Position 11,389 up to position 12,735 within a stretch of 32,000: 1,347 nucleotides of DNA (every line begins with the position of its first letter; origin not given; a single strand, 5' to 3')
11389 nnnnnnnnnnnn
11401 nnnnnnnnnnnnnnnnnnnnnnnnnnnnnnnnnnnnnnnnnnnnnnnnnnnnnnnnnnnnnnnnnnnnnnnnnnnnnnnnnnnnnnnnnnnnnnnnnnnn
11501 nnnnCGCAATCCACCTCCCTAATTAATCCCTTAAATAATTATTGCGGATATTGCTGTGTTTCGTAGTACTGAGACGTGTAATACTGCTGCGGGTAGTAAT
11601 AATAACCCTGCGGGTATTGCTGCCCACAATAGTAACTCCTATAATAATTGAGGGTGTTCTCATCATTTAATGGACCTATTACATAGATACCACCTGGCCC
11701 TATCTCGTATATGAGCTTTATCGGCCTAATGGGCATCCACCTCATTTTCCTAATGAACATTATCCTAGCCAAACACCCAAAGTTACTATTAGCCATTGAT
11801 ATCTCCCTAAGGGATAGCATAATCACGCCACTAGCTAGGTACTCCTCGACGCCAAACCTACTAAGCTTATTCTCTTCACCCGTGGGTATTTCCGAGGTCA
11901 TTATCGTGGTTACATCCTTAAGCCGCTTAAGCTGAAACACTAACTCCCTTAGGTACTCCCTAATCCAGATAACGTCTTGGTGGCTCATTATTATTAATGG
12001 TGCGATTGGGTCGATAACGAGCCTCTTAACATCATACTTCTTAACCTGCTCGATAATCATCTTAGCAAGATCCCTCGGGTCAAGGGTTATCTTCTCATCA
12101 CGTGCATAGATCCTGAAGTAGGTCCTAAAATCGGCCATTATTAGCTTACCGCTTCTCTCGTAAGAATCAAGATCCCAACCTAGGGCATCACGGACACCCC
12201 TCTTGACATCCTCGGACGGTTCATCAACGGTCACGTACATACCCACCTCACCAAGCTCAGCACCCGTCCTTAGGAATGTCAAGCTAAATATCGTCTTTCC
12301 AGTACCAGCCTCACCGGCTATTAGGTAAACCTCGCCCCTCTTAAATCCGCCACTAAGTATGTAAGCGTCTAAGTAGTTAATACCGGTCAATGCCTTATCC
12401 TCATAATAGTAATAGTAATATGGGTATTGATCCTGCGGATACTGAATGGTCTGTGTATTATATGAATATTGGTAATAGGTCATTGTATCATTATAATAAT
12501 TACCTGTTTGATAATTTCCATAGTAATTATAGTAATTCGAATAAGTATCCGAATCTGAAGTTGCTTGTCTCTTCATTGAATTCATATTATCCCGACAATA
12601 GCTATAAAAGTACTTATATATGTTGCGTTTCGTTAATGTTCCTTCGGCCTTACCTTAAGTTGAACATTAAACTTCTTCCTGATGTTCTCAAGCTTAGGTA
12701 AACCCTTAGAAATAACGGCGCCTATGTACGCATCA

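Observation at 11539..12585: KaiC/RecA-type ATPase flanked on both sides by Tyr/Gln/Asn-rich prion-like low-complexity tails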

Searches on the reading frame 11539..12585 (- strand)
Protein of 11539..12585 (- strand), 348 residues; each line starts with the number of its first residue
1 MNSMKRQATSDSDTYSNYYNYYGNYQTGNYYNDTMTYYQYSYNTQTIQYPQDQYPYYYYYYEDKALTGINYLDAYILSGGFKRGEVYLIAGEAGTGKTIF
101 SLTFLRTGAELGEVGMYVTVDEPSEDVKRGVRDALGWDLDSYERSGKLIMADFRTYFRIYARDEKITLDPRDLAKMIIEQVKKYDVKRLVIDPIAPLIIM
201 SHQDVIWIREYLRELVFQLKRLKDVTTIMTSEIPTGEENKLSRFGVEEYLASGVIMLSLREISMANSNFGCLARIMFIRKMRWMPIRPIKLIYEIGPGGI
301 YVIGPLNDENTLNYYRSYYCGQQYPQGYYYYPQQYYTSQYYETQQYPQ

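Call 4: search_protein_families(library=pfam, proteins=[window:11539-12585:-], max_evalue=0.01)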
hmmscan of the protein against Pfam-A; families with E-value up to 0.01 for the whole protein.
window:11539-12585:- (348 aa): 5 families
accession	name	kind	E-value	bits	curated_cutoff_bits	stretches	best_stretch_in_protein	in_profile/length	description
PF06745.19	ATPase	-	1e-61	208.7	26.6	1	67-304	3-228/231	KaiC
PF13481.12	AAA_25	-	7.7e-05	22.8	27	1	77-198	26-156/195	AAA domain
PF13401.12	AAA_22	-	0.00016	22.4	27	1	86-215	7-104/130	AAA domain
PF05042.19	Caleosin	-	0.00091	19.6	27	1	132-187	74-129/170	Caleosin related protein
PF03796.21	DnaB_C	-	0.003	17.4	27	1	67-110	4-45/255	DnaB-like helicase C terminal domain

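Call 5: search_protein_families(library=ncbifam, proteins=[window:11539-12585:-], max_evalue=0.01)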
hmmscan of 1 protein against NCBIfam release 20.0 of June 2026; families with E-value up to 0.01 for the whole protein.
window:11539-12585:- (348 aa): 12 families
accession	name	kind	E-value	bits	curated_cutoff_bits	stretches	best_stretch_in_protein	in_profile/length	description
NF006799.0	PRK09302.1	equivalog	1.4e-32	112.9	408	1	64-258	12-200/515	circadian clock protein KaiC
TIGR03880.1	KaiC_arch_3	hypoth_equivalog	3.9e-27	95.2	249.45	1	68-296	1-211/224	KaiC domain-containing protein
TIGR03877.1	thermo_KaiC_1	hypoth_equivalog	1.4e-24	86.9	307.25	1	66-301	5-231/238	KaiC domain-containing protein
TIGR03881.1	KaiC_arch_4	hypoth_equivalog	1.9e-21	76.8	247.8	1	66-284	4-209/231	KaiC domain-containing protein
TIGR02655.1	circ_KaiC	equivalog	2.3e-21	76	546.25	1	64-257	2-189/484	circadian clock protein KaiC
TIGR03878.1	thermo_KaiC_2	hypoth_equivalog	5.6e-10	39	232.2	1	79-239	31-181/259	KaiC domain-containing protein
NF004723.0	PRK06067.1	subfamily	0.00011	21.8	194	1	77-206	27-150/243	flagellar accessory protein FlaH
NF052589.1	ArlH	equivalog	0.00018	21.3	215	1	77-229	13-160/229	archaellum protein ArlH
NF006320.0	PRK08533.1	equivalog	0.00021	21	215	1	77-234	17-161/230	flagellar accessory protein FlaH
NF004629.0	PRK05973.1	equivalog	0.00023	20.3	156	1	78-145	58-124/237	DNA helicase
NF006861.0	PRK09361.1-1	equivalog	0.00048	19.7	278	1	66-155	6-96/235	DNA repair and recombination protein RadB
TIGR00416.1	sms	equivalog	0.0024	16.7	403.05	1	65-130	76-141/454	DNA repair protein RadA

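Call 7: find_homologous_proteins(query=window:11539-12585:-, max_evalue=1e-10)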
Query window:11539-12585:- (348 aa): 368 proteins with E <= 1e-10 among 1337 candidates; the best 120 are listed.
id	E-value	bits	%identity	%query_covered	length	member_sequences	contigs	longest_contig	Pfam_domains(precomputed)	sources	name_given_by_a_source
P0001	1.4e-205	700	87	100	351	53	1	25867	PF06745.20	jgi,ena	jgi:RecA-superfamily ATPases implicated in signal transduction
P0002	2.5e-190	650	91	89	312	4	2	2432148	PF06745.20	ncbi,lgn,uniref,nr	ncbi:circadian clock protein KaiC [Vulcanisaeta souniana JCM 11219]|uniref:Circadian clock protein K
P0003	1.2e-183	628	82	92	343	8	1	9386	PF06745.20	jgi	jgi:circadian clock protein KaiC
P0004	1.2e-168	578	92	80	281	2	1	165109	PF06745.20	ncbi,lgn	-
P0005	4.0e-146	504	78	81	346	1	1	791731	PF06745.20,PF03796.22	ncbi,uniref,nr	ncbi:ATPase domain-containing protein [Vulcanisaeta thermophila]|uniref:ATPase domain-containing pro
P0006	1.4e-137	476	80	76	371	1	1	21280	PF06745.20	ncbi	-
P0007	4.0e-133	462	78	74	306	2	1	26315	PF06745.20,PF13481.13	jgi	-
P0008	6.4e-118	412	85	61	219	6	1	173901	PF06745.20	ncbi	-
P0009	6.8e-116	405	62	88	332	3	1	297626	PF06745.20,PF03796.22,PF23442.2,PF13481.13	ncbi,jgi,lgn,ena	-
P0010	1.8e-112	394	71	71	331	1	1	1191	PF06745.20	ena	-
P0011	3.1e-107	377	68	76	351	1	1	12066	PF06745.20,PF03796.22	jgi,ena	-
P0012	5.0e-107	376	64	78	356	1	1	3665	PF06745.20,PF03796.22,PF13401.13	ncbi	-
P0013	1.3e-106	374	69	71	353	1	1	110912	PF06745.20,PF03796.22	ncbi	-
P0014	1.4e-106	374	60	85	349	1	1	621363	PF06745.20,PF03796.22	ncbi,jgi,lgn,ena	-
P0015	1.5e-106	374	62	78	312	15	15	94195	PF06745.20,PF13481.13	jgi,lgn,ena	jgi:circadian clock protein KaiC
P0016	2.3e-106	374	68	73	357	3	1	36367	PF06745.20,PF03796.22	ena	-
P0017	7.0e-106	372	61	79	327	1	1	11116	PF06745.20,PF23442.2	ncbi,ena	-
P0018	1.5e-105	371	67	71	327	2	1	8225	PF06745.20,PF03796.22,PF13481.13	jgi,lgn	-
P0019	3.8e-105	370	63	80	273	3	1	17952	PF06745.20,PF03796.22,PF13401.13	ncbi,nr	ncbi:MAG: recombinase RecA [Crenarchaeota archaeon]|nr:recombinase RecA [Thermoproteota archaeon]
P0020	4.2e-105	370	63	75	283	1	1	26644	PF06745.20,PF13481.13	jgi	-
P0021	4.9e-105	369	63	76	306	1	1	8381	PF06745.20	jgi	-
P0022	1.1e-104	368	61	81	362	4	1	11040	PF06745.20,PF03796.22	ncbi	-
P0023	1.3e-104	368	64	80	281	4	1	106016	PF06745.20,PF13481.13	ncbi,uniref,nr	ncbi:MAG: ATPase domain-containing protein [Thermoproteus sp. AZ2]|uniref:ATPase domain-containing p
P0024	2.0e-104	367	69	69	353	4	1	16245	PF06745.20,PF03796.22,PF13401.13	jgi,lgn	-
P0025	8.1e-104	365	62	78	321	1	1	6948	PF06745.20,PF13481.13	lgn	-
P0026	1.8e-103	364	64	77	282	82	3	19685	PF06745.20,PF13481.13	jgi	jgi:circadian clock protein KaiC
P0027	4.1e-103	363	65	78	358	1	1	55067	PF06745.20,PF03796.22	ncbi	-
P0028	6.5e-102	359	63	77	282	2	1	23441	PF06745.20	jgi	-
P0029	9.1e-102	359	61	78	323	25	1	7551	PF06745.20,PF13481.13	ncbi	ncbi:MAG: ATPase domain-containing protein [Caldivirga sp.]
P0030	1.5e-101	358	64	76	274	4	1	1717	PF06745.20,PF23442.2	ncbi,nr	ncbi:MAG: recombinase RecA [Thermoproteus sp.]|nr:recombinase RecA [Thermoproteus sp.]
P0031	4.5e-101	356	58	88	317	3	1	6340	PF06745.20,PF13481.13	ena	-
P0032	5.5e-101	356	61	78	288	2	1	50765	PF06745.20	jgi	jgi:circadian clock protein KaiC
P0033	1.2e-100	355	66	67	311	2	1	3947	PF06745.20,PF13481.13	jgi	-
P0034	1.4e-100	355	63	76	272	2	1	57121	PF06745.20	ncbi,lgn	ncbi:MAG: ATPase domain-containing protein [Pyrobaculum sp.]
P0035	3.0e-100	354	58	86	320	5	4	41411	PF06745.20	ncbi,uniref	ncbi:ATPase domain-containing protein [Caldivirga sp.]|uniref:ATPase domain-containing protein n=1 T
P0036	4.9e-100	353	63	76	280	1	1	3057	PF06745.20,PF13481.13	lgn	-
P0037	5.2e-100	353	63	76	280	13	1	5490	PF06745.20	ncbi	ncbi:MAG: ATPase domain-containing protein [Pyrobaculum sp.]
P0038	6.6e-100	352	57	86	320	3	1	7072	PF06745.20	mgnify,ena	mgnify:FL=1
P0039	1.1e-99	352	62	75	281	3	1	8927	PF06745.20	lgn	-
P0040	2.5e-99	351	62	76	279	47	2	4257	PF06745.20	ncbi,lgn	-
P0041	2.6e-99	351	59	84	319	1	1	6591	PF06745.20,PF13481.13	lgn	-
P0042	1.9e-98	348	62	77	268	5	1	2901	PF06745.20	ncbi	ncbi:MAG: ATPase domain-containing protein, partial [Pyrobaculum sp.]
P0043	4.1e-98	347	60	74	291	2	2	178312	PF06745.20,PF23442.2,PF13481.13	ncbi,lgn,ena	-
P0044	4.5e-98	346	62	75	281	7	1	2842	PF06745.20,PF13481.13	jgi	jgi:circadian clock protein KaiC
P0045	6.4e-98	346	61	78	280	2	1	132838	PF06745.20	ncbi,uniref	ncbi:ATPase domain-containing protein [Pyrobaculum sp.]|uniref:ATPase domain-containing protein n=1 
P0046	9.1e-98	345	62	74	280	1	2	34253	PF06745.20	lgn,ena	-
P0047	1.7e-97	344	60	76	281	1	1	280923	PF06745.20,PF03796.22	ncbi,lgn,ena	-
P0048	3.6e-97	343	60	80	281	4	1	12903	PF06745.20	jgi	jgi:circadian clock protein KaiC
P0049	6.7e-97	343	61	76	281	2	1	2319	PF06745.20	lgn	-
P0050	1.2e-93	332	57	79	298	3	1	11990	PF06745.20,PF13481.13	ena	-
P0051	1.4e-80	289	56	79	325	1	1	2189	PF06745.20,PF13481.13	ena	-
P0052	2.7e-80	288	60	71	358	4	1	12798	PF06745.20,PF13481.13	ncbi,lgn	-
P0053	3.4e-71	258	51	78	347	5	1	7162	PF06745.20,PF13481.13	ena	-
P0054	4.0e-71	258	54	70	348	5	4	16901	PF06745.20,PF13481.13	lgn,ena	-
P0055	1.5e-70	256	54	71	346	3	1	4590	PF06745.20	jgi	-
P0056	2.9e-70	255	47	86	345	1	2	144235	PF06745.20,PF13481.13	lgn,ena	-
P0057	1.8e-69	252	49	80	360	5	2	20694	PF06745.20,PF13481.13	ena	-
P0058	2.0e-69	252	47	88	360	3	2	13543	PF06745.20,PF13481.13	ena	-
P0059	6.5e-69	251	52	74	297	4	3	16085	PF06745.20,PF13481.13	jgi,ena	-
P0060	9.8e-69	250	53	70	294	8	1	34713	PF06745.20,PF13481.13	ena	-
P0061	2.2e-68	249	54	70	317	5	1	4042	PF06745.20,PF13481.13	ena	-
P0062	2.9e-67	245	51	74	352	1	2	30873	PF06745.20,PF13481.13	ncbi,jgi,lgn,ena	-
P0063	1.2e-66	243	53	69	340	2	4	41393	PF06745.20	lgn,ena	-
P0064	1.8e-66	242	52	72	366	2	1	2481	PF06745.20,PF13481.13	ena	-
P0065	2.6e-66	242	55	69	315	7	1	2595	PF06745.20,PF13481.13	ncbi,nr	ncbi:MAG: recombinase RecA [Thermoprotei archaeon]|nr:MAG: recombinase RecA [Thermoprotei archaeon]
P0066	2.0e-65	239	51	70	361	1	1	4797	PF06745.20,PF13481.13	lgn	-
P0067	3.3e-65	238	52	71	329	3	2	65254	PF06745.20,PF13481.13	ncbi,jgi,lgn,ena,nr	ncbi:MAG: recombinase RecA [Thermoprotei archaeon]|nr:MAG: recombinase RecA [Thermoprotei archaeon]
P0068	3.7e-65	238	53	69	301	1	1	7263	PF06745.20,PF13481.13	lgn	-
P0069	4.1e-65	238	53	69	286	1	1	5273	PF06745.20,PF13481.13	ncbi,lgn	-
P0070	4.6e-65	238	45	84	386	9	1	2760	PF06745.20,PF13481.13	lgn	-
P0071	7.4e-65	237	52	69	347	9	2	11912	PF06745.20,PF13481.13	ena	-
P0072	7.9e-65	237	50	70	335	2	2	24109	PF06745.20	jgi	-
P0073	1.0e-64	237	52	69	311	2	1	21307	PF06745.20,PF13481.13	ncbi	-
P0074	1.7e-64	236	51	70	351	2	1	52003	PF06745.20,PF13481.13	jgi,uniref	uniref:Recombinase RecA n=1 Tax=Thermofilum pendens TaxID=2269 RepID=A0A7C4B967_THEPE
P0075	1.8e-64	236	52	69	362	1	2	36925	PF06745.20,PF13481.13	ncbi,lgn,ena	-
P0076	2.0e-64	236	47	77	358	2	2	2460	PF06745.20,PF13481.13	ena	-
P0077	3.0e-64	235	52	69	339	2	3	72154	PF06745.20,PF13481.13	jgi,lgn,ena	-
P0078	4.4e-64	235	48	75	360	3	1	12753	PF06745.20,PF13481.13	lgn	-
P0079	4.7e-64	235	51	70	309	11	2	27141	PF06745.20,PF13481.13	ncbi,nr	ncbi:MAG: AAA family ATPase [Thermofilum sp.]|nr:AAA family ATPase [Thermofilum sp.] MCC6058924.1 AA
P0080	6.7e-64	234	51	70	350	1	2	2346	PF06745.20,PF13481.13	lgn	-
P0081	7.1e-64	234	51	70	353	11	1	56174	PF06745.20,PF13481.13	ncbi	-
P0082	8.5e-64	234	52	68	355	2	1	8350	PF06745.20,PF13481.13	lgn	-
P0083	8.8e-64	234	51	70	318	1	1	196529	PF06745.20,PF13481.13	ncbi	ncbi:MAG: ATPase domain-containing protein [Infirmifilum sp.]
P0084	9.2e-64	234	51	70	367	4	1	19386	PF06745.20,PF13481.13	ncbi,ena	-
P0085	9.7e-64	234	50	70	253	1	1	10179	PF06745.20,PF13481.13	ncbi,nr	ncbi:MAG: recombinase RecA [Thermoprotei archaeon]|nr:MAG: recombinase RecA [Thermoprotei archaeon]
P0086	1.0e-63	233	48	73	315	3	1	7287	PF06745.20,PF13481.13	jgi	-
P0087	1.3e-63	233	50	70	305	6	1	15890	PF06745.20,PF13481.13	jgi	-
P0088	1.5e-63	233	51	69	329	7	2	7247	PF06745.20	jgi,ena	-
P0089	1.7e-63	233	50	70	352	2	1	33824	PF06745.20,PF13481.13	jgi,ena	-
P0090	1.7e-63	233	47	77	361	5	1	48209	PF06745.20,PF13481.13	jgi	-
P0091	1.9e-63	233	50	71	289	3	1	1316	PF06745.20,PF13481.13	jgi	-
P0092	1.9e-63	233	48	75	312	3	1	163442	PF06745.20,PF13481.13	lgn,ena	-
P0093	2.0e-63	233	52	69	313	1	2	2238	PF06745.20,PF13481.13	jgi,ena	-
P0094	2.7e-63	232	51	69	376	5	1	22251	PF06745.20,PF13481.13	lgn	-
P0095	3.0e-63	232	51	68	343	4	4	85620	PF06745.20,PF13481.13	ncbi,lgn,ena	-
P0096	4.0e-63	231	48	75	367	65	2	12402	PF06745.20,PF13481.13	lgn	-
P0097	4.0e-63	231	50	72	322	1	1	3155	PF06745.20,PF13481.13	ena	-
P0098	4.6e-63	231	51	69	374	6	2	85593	PF06745.20,PF13481.13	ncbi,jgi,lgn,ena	-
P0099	5.1e-63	231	49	71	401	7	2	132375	PF06745.20,PF13481.13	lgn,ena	-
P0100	7.0e-63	231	49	70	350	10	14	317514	PF06745.20,PF13481.13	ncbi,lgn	ncbi:MAG: ATPase domain-containing protein [Thermofilum sp.]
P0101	7.2e-63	231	49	70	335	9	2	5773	PF06745.20,PF13481.13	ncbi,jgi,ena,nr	ncbi:MAG: recombinase RecA [Thermoprotei archaeon]|nr:MAG: recombinase RecA [Thermoprotei archaeon]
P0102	9.9e-63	230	50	71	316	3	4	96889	PF06745.20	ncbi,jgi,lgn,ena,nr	ncbi:MAG: recombinase RecA [Thermoprotei archaeon]|nr:MAG: recombinase RecA [Thermoprotei archaeon] 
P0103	1.1e-62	230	50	71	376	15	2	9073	PF06745.20,PF13481.13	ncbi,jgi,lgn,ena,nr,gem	ncbi:MAG: hypothetical protein DRJ55_00360 [Thermoprotei archaeon]|nr:MAG: hypothetical protein DRJ5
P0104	1.4e-62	230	51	70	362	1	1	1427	PF06745.20,PF13481.13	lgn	-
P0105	1.6e-62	230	49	71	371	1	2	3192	PF06745.20,PF13481.13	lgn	-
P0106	1.7e-62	229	51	68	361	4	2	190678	PF06745.20,PF13481.13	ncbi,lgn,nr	ncbi:MAG: AAA family ATPase [Thermofilaceae archaeon]|nr:AAA family ATPase [Thermofilaceae archaeon]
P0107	1.8e-62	229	50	70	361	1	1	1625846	PF06745.20,PF13481.13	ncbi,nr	ncbi:ATPase domain-containing protein [Infirmifilum lucidum]|nr:ATPase domain-containing protein [In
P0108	2.2e-62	229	44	82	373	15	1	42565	PF06745.20,PF13481.13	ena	-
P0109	2.2e-62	229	50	70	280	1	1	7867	PF06745.20,PF13481.13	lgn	-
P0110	2.4e-62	229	51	68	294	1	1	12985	PF06745.20,PF13481.13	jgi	jgi:circadian clock protein KaiC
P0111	2.5e-62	229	51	68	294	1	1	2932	PF06745.20,PF13481.13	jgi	jgi:circadian clock protein KaiC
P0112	2.9e-62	229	51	68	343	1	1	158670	PF06745.20,PF13481.13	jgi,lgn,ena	-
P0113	3.0e-62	229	51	68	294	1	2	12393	PF06745.20,PF13481.13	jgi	jgi:circadian clock protein KaiC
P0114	3.2e-62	229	49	74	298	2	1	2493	PF06745.20,PF13481.13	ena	-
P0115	3.3e-62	229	51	69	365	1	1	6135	PF06745.20,PF13481.13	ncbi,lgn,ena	-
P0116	3.7e-62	228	51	68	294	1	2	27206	PF06745.20,PF13481.13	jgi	jgi:circadian clock protein KaiC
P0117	3.7e-62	228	51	69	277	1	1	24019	PF06745.20,PF13481.13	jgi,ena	-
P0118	3.9e-62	228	50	70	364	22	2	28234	PF06745.20,PF13481.13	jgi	jgi:circadian clock protein KaiC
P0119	4.0e-62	228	49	69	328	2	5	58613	PF06745.20,PF13481.13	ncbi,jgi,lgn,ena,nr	ncbi:MAG: recombinase RecA [Thermoprotei archaeon]|nr:MAG: recombinase RecA [Thermoprotei archaeon]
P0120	4.4e-62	228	50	70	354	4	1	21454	PF06745.20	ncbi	ncbi:MAG: ATPase domain-containing protein [Thermofilaceae archaeon]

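Call 8: find_related_loci(query=window:11539-12585:-, collection=genome_contigs, flank=4000)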
Query window:11539-12585:- (348 aa) in genome_contigs; peptide patterns used: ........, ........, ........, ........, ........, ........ (x = any residue, [..] = any of these).
129 stretches matched a pattern; 53 encode a relative of the query (tblastn E <= 1e-3); 53 distinct loci.
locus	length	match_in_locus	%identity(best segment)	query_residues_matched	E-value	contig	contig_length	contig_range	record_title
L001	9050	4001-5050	97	1-348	0e+0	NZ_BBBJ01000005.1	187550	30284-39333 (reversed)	Vulcanisaeta distributa JCM 11217, whole genome shotgun sequence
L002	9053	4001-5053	90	1-348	0e+0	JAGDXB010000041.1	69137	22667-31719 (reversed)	MAG: Vulcanisaeta sp. isolate KMA_Bin30 NODE_86_length_69137_cov_6.641788, whole genome shotgun sequence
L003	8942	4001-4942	82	1-320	2e-164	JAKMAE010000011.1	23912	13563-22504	MAG: Vulcanisaeta sp. isolate CP.2020.15m.Bin.6 NODE_43_length_23912, whole genome shotgun sequence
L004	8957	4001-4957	86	33-348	7e-164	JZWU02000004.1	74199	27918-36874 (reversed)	MAG: Vulcanisaeta sp. AZ3 NODE_16_length_74199_cov_7.465175, whole genome shotgun sequence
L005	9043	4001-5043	93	1-345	2e-150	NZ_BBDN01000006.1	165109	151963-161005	Vulcanisaeta sp. JCM 16159, whole genome shotgun sequence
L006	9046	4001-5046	93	1-345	8e-149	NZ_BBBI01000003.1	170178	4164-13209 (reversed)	Vulcanisaeta distributa JCM 11216, whole genome shotgun sequence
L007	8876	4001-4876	62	3-308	4e-114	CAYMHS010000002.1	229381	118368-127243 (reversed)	MAG TPA_asm: uncultured Thermoproteaceae archaeon isolate SRP141552_co1_85 genome assembly, contig: NODE_11_length_22938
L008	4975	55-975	61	20-308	2e-113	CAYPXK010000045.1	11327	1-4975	MAG TPA_asm: uncultured Thermoproteaceae archaeon isolate binchicken_co219_93 genome assembly, contig: k141_569517, whol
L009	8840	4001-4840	60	1-295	8e-111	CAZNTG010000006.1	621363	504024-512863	MAG TPA_asm: uncultured Thermoproteaceae archaeon isolate binchicken_co219_71 genome assembly, contig: k141_1128048, who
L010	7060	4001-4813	63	57-334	3e-110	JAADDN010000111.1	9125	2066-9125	MAG: Thermoproteota archaeon isolate L_MaxBin.140 contig-127_9535, whole genome shotgun sequence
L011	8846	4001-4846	61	26-295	2e-110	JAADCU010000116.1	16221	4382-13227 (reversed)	MAG: Thermoproteota archaeon isolate L_MaxBin.038 contig-127_3604, whole genome shotgun sequence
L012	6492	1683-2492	65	36-308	7e-110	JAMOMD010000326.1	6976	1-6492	MAG: Thermoproteales archaeon isolate 4281-140_maxbin2_scaf2bin.102 4281-140_scaffold_5644_c1, whole genome shotgun sequ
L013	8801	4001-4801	64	49-325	2e-109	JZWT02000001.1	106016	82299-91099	MAG: Thermoproteus sp. AZ2 NODE_7_length_106016_cov_6.058234, whole genome shotgun sequence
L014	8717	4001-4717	68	50-295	2e-109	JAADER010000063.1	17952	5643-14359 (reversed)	MAG: Thermoproteota archaeon isolate L_MetaBat.236 contig-127_3004, whole genome shotgun sequence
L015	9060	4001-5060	81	1-348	2e-107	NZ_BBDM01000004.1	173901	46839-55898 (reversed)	Vulcanisaeta sp. JCM 14467, whole genome shotgun sequence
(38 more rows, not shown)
